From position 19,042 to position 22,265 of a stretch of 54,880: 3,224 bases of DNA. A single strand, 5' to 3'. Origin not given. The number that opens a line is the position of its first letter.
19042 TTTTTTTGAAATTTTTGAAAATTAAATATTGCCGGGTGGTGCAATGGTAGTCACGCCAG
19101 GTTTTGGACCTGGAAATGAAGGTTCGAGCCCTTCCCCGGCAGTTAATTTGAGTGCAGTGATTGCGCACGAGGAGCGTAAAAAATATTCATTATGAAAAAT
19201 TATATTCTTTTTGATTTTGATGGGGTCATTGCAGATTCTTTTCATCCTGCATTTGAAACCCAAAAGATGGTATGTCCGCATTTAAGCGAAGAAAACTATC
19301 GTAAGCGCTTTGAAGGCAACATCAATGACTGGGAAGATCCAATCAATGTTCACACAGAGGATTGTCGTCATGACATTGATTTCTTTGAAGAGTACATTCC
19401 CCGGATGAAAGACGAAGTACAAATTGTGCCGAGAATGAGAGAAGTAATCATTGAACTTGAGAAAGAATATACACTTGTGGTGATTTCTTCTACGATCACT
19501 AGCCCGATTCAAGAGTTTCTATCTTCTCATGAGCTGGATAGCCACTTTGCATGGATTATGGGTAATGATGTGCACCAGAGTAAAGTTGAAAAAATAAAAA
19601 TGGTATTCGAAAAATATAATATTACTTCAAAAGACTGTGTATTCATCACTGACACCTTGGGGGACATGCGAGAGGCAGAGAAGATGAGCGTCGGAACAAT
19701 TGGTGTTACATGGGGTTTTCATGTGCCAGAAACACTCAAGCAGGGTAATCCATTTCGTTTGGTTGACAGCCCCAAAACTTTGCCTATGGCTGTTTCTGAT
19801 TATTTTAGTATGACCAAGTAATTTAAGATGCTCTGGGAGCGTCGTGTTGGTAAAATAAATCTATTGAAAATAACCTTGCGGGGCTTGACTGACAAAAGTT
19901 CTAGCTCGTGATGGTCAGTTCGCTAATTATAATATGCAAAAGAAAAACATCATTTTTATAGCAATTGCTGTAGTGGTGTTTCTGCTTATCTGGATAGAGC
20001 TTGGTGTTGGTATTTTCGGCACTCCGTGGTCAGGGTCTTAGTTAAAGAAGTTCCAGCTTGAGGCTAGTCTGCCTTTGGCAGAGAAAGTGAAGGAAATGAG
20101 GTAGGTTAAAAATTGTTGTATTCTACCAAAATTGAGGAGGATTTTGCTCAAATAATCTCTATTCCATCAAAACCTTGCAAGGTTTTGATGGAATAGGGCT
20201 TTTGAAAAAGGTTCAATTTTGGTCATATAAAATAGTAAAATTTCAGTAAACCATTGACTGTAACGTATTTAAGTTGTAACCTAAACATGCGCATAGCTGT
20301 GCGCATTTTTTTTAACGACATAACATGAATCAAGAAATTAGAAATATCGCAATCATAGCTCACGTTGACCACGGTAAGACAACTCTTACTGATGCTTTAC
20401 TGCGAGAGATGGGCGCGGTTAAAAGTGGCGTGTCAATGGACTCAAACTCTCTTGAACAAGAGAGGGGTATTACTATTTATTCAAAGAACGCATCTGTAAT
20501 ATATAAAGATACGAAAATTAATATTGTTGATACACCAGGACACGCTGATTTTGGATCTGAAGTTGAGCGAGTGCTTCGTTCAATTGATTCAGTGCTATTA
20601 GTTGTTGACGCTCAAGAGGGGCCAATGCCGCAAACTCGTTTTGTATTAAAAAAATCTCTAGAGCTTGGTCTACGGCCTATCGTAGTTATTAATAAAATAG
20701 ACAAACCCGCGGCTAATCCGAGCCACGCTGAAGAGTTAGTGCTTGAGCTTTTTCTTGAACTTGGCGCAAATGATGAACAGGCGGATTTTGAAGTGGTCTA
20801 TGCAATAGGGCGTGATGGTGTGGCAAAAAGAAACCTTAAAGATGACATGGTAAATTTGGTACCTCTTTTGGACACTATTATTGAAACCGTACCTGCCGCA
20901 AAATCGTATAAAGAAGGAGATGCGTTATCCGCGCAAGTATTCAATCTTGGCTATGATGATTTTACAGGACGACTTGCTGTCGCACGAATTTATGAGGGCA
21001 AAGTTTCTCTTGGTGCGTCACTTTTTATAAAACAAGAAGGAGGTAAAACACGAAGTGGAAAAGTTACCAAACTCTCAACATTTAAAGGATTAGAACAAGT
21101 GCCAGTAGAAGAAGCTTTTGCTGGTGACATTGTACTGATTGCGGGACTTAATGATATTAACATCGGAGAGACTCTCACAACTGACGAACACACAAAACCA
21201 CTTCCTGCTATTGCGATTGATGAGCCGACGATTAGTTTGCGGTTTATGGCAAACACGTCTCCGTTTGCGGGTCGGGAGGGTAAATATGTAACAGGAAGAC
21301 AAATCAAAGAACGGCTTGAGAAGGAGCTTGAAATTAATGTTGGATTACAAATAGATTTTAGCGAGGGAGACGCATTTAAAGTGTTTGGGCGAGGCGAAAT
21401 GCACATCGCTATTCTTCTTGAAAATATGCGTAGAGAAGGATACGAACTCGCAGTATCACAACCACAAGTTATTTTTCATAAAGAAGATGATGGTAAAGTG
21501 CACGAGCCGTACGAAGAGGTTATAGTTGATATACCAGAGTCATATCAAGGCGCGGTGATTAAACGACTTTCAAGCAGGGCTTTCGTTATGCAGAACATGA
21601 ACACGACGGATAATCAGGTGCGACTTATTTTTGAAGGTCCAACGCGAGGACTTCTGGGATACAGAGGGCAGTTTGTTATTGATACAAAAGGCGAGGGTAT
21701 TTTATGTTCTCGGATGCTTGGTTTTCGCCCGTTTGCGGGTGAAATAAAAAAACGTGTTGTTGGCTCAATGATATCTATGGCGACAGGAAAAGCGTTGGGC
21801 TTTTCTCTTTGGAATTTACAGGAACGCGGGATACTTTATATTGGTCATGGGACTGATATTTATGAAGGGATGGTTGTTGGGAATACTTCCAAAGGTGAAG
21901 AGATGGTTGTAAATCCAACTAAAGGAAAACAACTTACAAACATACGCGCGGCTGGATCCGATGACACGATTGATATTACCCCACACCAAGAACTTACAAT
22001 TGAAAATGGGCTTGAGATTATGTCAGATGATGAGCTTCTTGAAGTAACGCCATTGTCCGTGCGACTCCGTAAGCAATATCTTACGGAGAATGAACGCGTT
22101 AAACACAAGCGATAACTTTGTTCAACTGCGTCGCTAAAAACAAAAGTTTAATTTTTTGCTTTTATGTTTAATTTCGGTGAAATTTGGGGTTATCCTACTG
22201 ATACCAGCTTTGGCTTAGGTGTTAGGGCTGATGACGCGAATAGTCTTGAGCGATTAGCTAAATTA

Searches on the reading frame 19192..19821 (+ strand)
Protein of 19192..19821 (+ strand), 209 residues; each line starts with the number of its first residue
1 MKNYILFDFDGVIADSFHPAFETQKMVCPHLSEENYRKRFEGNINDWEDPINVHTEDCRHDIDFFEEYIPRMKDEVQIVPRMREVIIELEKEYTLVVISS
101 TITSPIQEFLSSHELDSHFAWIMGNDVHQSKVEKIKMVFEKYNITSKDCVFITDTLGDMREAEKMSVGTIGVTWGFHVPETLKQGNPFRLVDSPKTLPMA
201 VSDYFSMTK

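Call 12: search_protein_families(library=pfam, proteins=[window:19192-19821:+], max_evalue=0.001)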
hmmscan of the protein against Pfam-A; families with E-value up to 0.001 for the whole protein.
window:19192-19821:+ (209 aa): 3 families
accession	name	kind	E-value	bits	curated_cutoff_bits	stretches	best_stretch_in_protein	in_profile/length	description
PF13419.12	HAD_2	-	3.9e-20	73.1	23.8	1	5-172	1-178/178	Haloacid dehalogenase-like hydrolase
PF00702.32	Hydrolase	-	1.2e-07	32.8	26.4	1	5-163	4-188/191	haloacid dehalogenase-like hydrolase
PF12710.13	HAD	-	0.00014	22.7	27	1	59-159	64-185/189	haloacid dehalogenase-like hydrolase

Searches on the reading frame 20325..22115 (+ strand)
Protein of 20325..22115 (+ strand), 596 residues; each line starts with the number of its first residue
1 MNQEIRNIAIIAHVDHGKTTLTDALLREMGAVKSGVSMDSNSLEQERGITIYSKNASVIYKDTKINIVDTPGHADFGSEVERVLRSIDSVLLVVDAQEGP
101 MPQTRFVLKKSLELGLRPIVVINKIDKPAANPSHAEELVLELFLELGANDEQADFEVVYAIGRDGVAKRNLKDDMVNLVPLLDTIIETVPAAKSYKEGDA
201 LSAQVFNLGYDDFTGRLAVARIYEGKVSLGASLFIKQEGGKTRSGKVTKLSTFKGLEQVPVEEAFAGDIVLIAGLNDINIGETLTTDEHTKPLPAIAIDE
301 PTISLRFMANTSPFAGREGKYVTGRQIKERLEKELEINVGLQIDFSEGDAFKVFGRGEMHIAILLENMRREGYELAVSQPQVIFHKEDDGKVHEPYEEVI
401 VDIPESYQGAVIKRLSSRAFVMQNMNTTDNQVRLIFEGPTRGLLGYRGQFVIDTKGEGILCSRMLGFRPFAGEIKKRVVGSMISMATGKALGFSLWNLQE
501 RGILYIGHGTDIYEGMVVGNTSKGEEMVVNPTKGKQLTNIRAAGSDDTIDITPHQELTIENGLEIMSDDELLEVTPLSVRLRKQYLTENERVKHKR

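Call 11: find_related_loci(query=window:20325-22115:+, collection=genome_contigs, flank=1000)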
Query window:20325-22115:+ (596 aa) in genome_contigs; peptide patterns used: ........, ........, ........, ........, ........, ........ (x = any residue, [..] = any of these).
199 stretches matched a pattern; 161 encode a relative of the query (tblastn E <= 1e-3); the best 80 are kept; 80 distinct loci.
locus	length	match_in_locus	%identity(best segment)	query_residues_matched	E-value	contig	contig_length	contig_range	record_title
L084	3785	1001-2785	81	1-596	0e+0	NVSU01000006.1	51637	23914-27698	MAG: Candidatus Wolfebacteria bacterium isolate NORP133 Contig_source1383C_1535, whole genome shotgun sequence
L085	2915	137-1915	79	3-596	0e+0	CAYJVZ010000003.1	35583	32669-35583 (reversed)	MAG TPA_asm: uncultured Candidatus Saccharibacteria bacterium isolate ERP125453_co1_471 genome assembly, contig: NODE_94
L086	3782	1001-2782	78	3-596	0e+0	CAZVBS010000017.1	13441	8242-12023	MAG TPA_asm: uncultured Candidatus Saccharibacteria bacterium isolate SRP128015_co3_51 genome assembly, contig: NODE_509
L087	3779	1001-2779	78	3-596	0e+0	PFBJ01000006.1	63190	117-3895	MAG: Candidatus Kaiserbacteria bacterium CG10_big_fil_rev_8_21_14_0_10_49_17 CG10_8_21_14_0.10_scaffold_321_c, whole gen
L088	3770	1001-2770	75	1-591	0e+0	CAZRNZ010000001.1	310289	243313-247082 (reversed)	MAG TPA_asm: uncultured Candidatus Saccharibacteria bacterium isolate SRP344714_co2_230 genome assembly, contig: NODE_53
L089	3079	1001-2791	74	3-596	0e+0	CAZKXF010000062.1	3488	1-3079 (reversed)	MAG TPA_asm: uncultured Candidatus Saccharibacteria bacterium isolate SRP329715_co1_125 genome assembly, contig: NODE_44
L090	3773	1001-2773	75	1-593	0e+0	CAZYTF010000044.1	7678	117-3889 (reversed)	MAG TPA_asm: uncultured Candidatus Saccharibacteria bacterium isolate binchicken_co47_12 genome assembly, contig: NODE_7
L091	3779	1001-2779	74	1-595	0e+0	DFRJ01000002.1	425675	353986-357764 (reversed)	MAG TPA_asm: Patescibacteria group bacterium UBA3466 UBA3466_contig_839, whole genome shotgun sequence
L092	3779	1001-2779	74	1-594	0e+0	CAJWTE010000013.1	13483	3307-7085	TPA_asm: uncultured bacterium isolate ERR599159_bin.42_MetaBAT_v2.12.1_MAG genome assembly, contig: NODE_2074_length_134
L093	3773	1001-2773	74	1-593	0e+0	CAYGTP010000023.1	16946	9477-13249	MAG TPA_asm: uncultured Candidatus Saccharibacteria bacterium isolate ERP117304_co2_175 genome assembly, contig: NODE_27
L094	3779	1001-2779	74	1-595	0e+0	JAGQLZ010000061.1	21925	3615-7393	MAG: Candidatus Kaiserbacteria bacterium isolate HKST-UBA29 2010_591413, whole genome shotgun sequence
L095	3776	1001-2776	73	1-593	0e+0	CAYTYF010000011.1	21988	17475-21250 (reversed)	MAG TPA_asm: uncultured Candidatus Saccharibacteria bacterium isolate SRP342105_co2_33 genome assembly, contig: NODE_240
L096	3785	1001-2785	73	1-596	0e+0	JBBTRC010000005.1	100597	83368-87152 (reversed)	MAG: Patescibacteria group bacterium isolate H41-bin044_1 H41_bin044_1_000000000005, whole genome shotgun sequence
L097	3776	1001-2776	73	2-595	0e+0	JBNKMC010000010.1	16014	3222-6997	MAG: Minisyncoccia bacterium isolate H1.bin.27.strict NODE_10_length_16014_cov_5.300809, whole genome shotgun sequence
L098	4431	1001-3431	74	3-586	0e+0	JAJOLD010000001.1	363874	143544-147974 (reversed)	MAG: Candidatus Paceibacterota bacterium isolate MAG-855 c_000000000001, whole genome shotgun sequence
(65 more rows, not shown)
